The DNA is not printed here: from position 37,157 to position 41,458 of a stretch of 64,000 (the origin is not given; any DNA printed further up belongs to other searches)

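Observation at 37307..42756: Tandem paralogous genes for very large predicted outer-membrane beta-barrel proteins, one fused to a FecR-like sensor domain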

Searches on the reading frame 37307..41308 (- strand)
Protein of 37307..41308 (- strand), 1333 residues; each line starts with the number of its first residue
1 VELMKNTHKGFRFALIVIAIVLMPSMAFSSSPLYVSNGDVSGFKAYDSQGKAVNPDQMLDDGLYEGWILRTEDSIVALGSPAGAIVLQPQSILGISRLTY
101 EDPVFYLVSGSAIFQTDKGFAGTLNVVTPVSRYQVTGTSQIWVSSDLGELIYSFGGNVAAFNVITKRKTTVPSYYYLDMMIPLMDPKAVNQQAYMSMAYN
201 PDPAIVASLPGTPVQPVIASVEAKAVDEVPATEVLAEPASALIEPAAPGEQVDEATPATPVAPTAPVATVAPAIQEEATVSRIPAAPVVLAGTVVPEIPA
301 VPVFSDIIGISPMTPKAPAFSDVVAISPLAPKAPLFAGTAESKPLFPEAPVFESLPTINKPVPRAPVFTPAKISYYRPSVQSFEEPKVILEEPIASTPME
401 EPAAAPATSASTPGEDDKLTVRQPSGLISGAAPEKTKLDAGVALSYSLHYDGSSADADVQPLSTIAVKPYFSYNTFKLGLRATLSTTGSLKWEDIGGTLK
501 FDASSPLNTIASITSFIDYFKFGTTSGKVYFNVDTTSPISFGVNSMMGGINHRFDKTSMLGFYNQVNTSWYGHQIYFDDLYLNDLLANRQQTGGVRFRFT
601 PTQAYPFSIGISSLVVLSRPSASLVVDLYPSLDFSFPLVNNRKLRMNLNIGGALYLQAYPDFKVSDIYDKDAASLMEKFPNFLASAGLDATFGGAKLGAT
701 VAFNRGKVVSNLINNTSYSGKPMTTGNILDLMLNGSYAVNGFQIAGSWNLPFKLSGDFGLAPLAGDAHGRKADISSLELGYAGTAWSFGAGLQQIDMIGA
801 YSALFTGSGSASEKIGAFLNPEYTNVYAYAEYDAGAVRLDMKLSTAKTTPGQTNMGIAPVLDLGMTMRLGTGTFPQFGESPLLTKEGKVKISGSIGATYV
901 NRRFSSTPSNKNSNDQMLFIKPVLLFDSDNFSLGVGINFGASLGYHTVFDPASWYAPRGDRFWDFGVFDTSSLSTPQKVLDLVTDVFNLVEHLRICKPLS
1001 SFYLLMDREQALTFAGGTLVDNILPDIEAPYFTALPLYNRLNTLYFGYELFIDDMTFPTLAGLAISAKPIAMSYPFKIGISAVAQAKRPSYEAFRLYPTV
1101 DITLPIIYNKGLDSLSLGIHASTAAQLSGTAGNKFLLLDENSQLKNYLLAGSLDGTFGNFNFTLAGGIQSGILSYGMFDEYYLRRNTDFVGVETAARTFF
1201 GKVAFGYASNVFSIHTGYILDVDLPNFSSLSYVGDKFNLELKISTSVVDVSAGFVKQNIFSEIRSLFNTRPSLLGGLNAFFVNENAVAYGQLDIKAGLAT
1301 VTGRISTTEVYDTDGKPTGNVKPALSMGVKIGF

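Call 3: search_protein_families(library=pfam, proteins=[window:37307-41308:-], max_evalue=1)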
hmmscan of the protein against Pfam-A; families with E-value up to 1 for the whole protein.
window:37307-41308:- (1333 aa): 1 family
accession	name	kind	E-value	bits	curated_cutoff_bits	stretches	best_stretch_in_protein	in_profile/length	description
PF04773.18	FecR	-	0.12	13.2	24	1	85-143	21-80/97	FecR protein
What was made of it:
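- On FecR-type anti-sigma factor: The window protein scores 13.2 bits against a cut-off of 24 (call 3).
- Checked: Pfam PF04773 scores only 13.2 bits (E 0.12, cut-off 24) on the window protein (call 3).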

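Call 4: search_protein_families(library=ncbifam, proteins=[window:37307-41308:-], max_evalue=1)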
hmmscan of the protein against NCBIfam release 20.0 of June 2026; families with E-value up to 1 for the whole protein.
window:37307-41308:- (1333 aa): 0 families
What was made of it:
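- On Named barrel families (Omp85/BamA, LptD, AlgE, OprD, TonB-dependent receptor, autotransporter): There are no Pfam or NCBIfam hits at E up to 1 for either protein apart from FecR (calls 3, 4).
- On Leptospira ImpL63 (NF047543, equivalog): The window proteins give no hit (call 4).
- Closest known: Leptospira ImpL63. Different: The window proteins do not hit it (call 4).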

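Call 6: find_homologous_proteins(query=window:37307-41308:-, max_evalue=0.001)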
Query window:37307-41308:- (1333 aa): 8 proteins with E <= 0.001 among 8000 candidates.
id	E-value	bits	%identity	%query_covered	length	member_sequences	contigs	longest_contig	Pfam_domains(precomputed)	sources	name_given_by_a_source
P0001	0.0e+0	2956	100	100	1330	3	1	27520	-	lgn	-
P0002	0.0e+0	2584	85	100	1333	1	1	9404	-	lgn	-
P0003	0.0e+0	2230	75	100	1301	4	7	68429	-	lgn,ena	-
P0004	0.0e+0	2143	71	100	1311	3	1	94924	-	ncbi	-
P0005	0.0e+0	1766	61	99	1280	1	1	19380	-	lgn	-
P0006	0.0e+0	1468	51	100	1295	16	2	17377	-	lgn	-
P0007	2.3e-66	243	27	64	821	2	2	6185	-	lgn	-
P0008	2.2e-64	236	29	64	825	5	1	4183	-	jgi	-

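Call 9: list_cluster_members(proteins=[P0004, P0011, P0008, P0003])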
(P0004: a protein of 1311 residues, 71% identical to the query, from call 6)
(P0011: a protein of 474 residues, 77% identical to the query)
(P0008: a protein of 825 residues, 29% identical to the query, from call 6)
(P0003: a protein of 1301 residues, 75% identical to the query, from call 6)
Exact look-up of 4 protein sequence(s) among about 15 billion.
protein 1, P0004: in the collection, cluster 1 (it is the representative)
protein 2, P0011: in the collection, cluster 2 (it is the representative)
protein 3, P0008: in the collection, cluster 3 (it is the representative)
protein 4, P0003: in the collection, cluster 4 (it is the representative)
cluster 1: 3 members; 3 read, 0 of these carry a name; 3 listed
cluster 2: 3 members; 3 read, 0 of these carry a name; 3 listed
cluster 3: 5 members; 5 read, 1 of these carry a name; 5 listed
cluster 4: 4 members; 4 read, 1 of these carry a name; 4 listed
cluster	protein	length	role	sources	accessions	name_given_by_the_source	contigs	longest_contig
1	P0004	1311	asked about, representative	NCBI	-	-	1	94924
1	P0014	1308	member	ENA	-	-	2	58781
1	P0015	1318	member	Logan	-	-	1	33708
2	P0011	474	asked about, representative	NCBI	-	-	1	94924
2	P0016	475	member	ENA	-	-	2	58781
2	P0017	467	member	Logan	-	-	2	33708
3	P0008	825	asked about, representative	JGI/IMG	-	-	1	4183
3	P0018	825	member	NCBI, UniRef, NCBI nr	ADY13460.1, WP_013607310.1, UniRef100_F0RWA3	hypothetical protein [Sphaerochaeta globosa] | FecR protein domain-containing protein n=1 Tax=Sphaerochaeta globosa (strain ATCC ...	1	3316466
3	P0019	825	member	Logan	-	-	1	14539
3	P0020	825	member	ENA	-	-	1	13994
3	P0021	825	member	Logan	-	-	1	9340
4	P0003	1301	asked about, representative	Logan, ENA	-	-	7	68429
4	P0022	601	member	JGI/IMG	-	hypothetical protein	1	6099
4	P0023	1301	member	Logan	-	-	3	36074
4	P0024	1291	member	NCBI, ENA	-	-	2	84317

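Call 19: find_encoding_contigs(protein=P0004, flank=8000, max_places=3)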
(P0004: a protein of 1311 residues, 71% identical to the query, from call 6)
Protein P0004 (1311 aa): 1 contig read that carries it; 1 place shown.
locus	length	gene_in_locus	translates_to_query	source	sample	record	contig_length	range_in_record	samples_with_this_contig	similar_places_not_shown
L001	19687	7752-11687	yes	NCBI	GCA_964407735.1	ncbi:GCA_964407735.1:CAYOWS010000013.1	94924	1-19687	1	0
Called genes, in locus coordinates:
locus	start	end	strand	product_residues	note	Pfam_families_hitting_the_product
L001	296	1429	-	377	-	PF07907:YibE_F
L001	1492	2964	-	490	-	PF00245:Alk_phosphatase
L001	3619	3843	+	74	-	-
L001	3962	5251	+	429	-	PF19276:HD_assoc_2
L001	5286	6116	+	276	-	PF01171:ATP_bind_3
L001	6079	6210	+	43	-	-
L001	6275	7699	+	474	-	-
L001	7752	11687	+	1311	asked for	-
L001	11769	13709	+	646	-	PF02518:HATPase_c, PF13589:HATPase_c_3, PF01119:DNA_mis_repair, PF08676:MutL_C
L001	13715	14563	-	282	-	-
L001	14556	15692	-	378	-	PF01553:Acyltransferase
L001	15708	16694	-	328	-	PF01180:DHO_dh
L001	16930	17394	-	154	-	PF13404:HTH_AsnC-type, PF13412:HTH_24, PF01037:AsnC_trans_reg (faint)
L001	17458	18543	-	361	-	PF00266:Aminotran_5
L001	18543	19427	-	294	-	PF00389:2-Hacid_dh, PF02826:2-Hacid_dh_C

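Call 20: find_encoding_contigs(protein=P0008, flank=8000, max_places=3)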
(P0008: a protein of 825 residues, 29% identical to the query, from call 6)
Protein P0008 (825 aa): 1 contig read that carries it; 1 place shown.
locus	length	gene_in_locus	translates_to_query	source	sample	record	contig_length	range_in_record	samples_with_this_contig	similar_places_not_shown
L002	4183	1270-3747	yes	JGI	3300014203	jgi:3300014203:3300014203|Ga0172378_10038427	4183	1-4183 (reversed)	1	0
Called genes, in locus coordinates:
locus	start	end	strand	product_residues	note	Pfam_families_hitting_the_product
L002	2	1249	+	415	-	?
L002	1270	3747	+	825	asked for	-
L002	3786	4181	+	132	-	?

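Call 31: search_protein_families(library=pfam, alignment_id=A1, max_evalue=1)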
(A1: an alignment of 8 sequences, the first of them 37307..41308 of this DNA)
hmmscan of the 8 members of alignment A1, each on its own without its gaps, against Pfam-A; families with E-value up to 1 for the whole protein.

A. member 1, window:37307-41308:- (1333 aa): 1 family
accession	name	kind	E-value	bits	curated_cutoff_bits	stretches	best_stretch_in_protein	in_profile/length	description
PF04773.18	FecR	-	0.12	13.2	24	1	85-143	21-80/97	FecR protein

B. families by the number of members that match (of 8 scanned): 1 family
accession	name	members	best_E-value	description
PF04773.18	FecR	4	0.036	FecR protein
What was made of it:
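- On FecR-type anti-sigma factor: Four of the 8 close homologues match weakly, with best E 0.036 (call 31).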
